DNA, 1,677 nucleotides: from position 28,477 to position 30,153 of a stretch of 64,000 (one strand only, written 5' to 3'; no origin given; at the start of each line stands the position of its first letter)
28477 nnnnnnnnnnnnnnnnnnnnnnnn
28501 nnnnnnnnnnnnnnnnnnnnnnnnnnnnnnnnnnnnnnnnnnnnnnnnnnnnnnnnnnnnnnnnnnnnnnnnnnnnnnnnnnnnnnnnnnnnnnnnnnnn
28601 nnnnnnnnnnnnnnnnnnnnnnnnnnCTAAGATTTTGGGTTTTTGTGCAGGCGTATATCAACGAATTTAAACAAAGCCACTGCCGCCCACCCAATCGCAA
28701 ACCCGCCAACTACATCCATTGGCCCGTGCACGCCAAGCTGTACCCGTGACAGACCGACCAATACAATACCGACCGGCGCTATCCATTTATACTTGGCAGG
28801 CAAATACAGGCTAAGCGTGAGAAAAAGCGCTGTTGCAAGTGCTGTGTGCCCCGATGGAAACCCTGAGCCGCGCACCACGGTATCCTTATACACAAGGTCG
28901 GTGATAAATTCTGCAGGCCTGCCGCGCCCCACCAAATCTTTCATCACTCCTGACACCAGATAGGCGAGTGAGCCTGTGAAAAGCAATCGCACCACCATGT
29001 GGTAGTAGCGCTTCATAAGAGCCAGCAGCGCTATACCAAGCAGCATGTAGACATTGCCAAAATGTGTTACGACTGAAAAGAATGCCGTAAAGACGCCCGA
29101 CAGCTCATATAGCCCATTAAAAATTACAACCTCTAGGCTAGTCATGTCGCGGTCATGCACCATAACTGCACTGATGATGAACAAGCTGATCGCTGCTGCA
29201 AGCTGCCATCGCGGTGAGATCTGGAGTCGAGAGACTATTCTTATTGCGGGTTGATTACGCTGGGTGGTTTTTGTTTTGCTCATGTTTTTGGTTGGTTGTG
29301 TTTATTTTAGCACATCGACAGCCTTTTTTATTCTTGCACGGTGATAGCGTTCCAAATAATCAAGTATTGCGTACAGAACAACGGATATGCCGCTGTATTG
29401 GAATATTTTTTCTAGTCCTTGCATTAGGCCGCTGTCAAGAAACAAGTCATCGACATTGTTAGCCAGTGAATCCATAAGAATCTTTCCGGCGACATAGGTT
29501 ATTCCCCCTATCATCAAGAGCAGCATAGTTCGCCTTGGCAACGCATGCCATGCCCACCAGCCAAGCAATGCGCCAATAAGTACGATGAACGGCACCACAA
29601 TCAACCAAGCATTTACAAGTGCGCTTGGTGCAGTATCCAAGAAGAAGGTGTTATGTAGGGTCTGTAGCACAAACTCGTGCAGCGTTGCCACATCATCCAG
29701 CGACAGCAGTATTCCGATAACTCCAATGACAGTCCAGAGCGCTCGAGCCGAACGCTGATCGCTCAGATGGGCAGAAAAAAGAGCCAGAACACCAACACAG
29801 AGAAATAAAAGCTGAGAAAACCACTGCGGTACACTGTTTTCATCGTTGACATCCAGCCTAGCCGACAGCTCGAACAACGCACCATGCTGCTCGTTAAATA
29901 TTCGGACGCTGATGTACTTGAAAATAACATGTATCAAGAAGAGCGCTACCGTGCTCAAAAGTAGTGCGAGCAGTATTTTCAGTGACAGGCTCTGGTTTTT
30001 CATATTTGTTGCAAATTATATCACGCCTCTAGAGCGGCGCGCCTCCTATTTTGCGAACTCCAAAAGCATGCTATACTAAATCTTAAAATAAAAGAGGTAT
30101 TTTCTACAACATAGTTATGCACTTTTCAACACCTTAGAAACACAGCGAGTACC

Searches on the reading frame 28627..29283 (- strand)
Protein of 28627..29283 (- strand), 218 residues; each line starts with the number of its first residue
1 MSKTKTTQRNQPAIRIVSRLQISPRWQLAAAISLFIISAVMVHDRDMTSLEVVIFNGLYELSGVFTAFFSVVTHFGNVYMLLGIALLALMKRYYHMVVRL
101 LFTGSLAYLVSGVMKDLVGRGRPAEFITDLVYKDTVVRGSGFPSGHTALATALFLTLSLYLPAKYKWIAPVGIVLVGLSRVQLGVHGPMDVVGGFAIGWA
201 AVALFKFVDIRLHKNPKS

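Call 6: search_protein_families(library=pfam, proteins=[window:28627-29283:-], max_evalue=0.01)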
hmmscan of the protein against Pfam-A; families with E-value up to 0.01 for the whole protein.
window:28627-29283:- (218 aa): 2 families
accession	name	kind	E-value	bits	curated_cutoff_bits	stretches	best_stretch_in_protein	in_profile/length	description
PF01569.27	PAP2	-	5.5e-22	78.4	27.2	1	98-205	3-121/130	PAP2 superfamily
PF14378.12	PAP2_3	-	2.4e-05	24.7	27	1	126-204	110-190/190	PAP2 superfamily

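Call 9: find_encoding_contigs(protein=window:28627-29283:-, flank=10000, max_places=10)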
Protein window:28627-29283:- (218 aa): 1 contig read that carries it; 1 place shown.
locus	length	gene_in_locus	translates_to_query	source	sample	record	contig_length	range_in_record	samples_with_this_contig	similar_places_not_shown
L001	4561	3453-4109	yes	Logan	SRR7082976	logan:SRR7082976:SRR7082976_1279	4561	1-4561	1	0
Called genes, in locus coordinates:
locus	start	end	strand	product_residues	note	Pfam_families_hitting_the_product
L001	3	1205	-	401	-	?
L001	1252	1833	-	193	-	-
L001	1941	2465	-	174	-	-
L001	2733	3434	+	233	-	-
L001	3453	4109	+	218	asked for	PF01569:PAP2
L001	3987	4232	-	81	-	-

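Call 29: find_homologous_proteins(query=window:28627-29283:-, max_evalue=1e-20)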
Query window:28627-29283:- (218 aa): 163 proteins with E <= 1e-20 among 1457 candidates; the best 120 are listed.
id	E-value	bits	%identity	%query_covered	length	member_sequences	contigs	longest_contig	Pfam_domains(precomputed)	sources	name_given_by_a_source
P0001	3.5e-136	470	100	100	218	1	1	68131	PF01569.28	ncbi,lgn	-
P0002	1.2e-130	452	95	100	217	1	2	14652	PF01569.28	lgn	-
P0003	3.5e-110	385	85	91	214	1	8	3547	PF01569.28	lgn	-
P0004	8.1e-108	377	78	95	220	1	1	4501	PF01569.28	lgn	-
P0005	1.7e-107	376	76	100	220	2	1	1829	PF01569.28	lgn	-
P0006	1.8e-107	376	78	100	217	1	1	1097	PF01569.28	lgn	-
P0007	7.0e-107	374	79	98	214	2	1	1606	PF01569.28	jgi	-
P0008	1.7e-104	366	77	98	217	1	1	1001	PF01569.28,PF14378.13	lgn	-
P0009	1.3e-102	360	76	100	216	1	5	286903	PF01569.28,PF14378.13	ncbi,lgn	-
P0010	2.1e-99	350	70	100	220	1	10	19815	PF01569.28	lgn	-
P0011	1.3e-97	344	75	97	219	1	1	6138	PF01569.28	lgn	-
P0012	8.9e-96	338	72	97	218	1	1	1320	PF01569.28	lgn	-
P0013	1.9e-81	291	65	97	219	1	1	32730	PF01569.28,PF14378.13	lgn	-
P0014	3.9e-80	287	64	96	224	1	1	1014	PF01569.28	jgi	jgi:glycosyltransferase 2 family protein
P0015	2.2e-71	258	58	96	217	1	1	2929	PF01569.28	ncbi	ncbi:phosphatase PAP2 family protein [soil metagenome]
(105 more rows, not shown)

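Call 30: find_encoding_contigs(protein=P0002, flank=10000, max_places=6)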
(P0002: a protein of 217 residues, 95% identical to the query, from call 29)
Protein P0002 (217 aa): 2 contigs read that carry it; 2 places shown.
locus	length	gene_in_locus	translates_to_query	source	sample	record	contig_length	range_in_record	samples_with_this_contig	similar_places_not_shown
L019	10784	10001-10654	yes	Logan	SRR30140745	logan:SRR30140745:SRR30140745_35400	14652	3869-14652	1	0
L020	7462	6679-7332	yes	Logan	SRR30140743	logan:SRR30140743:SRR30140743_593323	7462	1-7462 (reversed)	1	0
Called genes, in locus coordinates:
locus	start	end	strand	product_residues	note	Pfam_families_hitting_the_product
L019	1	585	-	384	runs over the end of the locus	PF13439:Glyco_transf_4, PF13477:Glyco_trans_4_2 (faint), PF13579:Glyco_trans_4_4, PF20706:GT4-conflict, PF00534:Glycos_transf_1, PF13692:Glyco_trans_1_4, PF13524:Glyco_trans_1_2 (faint)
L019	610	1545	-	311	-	-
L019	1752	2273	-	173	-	PF00080:Sod_Cu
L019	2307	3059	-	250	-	PF06197:DUF998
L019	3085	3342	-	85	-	PF09656:PGPGW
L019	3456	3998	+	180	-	-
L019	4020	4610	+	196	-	PF04203:Sortase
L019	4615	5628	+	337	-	PF13506:Glyco_transf_21 (weak), PF00535:Glycos_transf_2, PF13641:Glyco_tranf_2_3 (weak)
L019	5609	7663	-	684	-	-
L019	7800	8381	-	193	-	-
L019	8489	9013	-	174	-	-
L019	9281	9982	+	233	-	-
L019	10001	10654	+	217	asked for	PF01569:PAP2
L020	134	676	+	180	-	-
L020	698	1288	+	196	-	PF04203:Sortase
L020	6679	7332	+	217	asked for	PF01569:PAP2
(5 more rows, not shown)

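Call 31: find_encoding_contigs(protein=P0009, flank=10000, max_places=6)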
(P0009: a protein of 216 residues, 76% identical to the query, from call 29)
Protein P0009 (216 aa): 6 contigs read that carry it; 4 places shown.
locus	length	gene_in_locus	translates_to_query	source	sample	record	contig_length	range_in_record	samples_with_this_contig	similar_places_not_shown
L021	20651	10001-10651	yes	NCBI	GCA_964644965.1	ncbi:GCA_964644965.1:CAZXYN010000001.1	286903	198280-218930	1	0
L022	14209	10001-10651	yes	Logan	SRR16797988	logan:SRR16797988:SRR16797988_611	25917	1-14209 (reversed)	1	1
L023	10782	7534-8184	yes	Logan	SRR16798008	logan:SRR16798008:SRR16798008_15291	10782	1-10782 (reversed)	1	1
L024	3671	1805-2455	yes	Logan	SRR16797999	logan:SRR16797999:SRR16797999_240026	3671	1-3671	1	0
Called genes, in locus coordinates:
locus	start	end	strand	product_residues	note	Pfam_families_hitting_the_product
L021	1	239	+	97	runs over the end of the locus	PF02575:YbaB_DNA_bd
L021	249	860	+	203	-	PF21176:RecR_HhH, PF13662:Toprim_4, PF01751:Toprim, PF21175:RecR_C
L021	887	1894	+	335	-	PF01368:DHH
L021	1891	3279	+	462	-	PF01406:tRNA-synt_1e, PF00133:tRNA-synt_1 (faint), PF09334:tRNA-synt_1g (faint), PF23493:CysS_C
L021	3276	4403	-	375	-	PF01594:AI-2E_transport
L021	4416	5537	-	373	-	PF13439:Glyco_transf_4, PF13579:Glyco_trans_4_4, PF20706:GT4-conflict, PF00534:Glycos_transf_1, PF13692:Glyco_trans_1_4, PF13524:Glyco_trans_1_2 (weak)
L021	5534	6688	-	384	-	PF13439:Glyco_transf_4, PF13477:Glyco_trans_4_2 (faint), PF13579:Glyco_trans_4_4, PF20706:GT4-conflict, PF00534:Glycos_transf_1, PF13692:Glyco_trans_1_4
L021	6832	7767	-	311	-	-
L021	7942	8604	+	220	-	-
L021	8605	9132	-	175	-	PF00080:Sod_Cu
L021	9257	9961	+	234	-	-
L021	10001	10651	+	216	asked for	PF14378:PAP2_3 (weak), PF01569:PAP2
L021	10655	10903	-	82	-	PF04226:Transgly_assoc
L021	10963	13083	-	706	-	PF00561:Abhydrolase_1, PF12146:Hydrolase_4, PF12697:Abhydrolase_6, PF00561:Abhydrolase_1, PF00975:Thioesterase, PF12146:Hydrolase_4, PF12697:Abhydrolase_6, PF10230:LIDHydrolase, +12 more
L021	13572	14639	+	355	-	PF01594:AI-2E_transport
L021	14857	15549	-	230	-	PF03626:COX4_pro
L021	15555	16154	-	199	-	PF00510:COX3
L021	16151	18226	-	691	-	PF00115:COX1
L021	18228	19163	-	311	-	-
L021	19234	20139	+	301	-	PF01040:UbiA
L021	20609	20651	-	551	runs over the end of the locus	PF01565:FAD_binding_4, PF02913:FAD-oxidase_C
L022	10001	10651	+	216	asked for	PF14378:PAP2_3 (weak), PF01569:PAP2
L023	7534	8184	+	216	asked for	PF14378:PAP2_3 (weak), PF01569:PAP2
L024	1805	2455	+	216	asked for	PF14378:PAP2_3 (weak), PF01569:PAP2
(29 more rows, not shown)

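Call 85: list_cluster_members(proteins=[P0001, P0121])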
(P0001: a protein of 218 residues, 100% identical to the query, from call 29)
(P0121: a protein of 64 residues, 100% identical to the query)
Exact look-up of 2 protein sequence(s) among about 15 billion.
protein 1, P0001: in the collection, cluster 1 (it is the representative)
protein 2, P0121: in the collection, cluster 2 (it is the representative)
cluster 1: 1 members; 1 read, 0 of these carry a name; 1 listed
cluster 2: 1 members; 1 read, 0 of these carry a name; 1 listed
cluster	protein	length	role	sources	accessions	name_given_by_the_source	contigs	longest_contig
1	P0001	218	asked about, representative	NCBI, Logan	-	-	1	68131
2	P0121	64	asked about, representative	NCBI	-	-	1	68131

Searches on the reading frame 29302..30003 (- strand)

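Call 6: search_protein_families(library=pfam, proteins=[window:29302-30003:-], max_evalue=0.01)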
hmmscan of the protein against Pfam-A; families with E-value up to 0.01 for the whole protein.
window:29302-30003:- (233 aa): 1 family
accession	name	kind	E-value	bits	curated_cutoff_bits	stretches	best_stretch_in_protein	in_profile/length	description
PF18169.6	SLATT_6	-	0.0044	17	27.1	1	56-104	32-78/176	SMODS and SLOG-associating 2TM effector domain 6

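Call 19: search_protein_families(library=ncbifam, proteins=[window:29302-30003:-], max_evalue=0.1)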
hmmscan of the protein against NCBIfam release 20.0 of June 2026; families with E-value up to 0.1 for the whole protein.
window:29302-30003:- (233 aa): 0 families
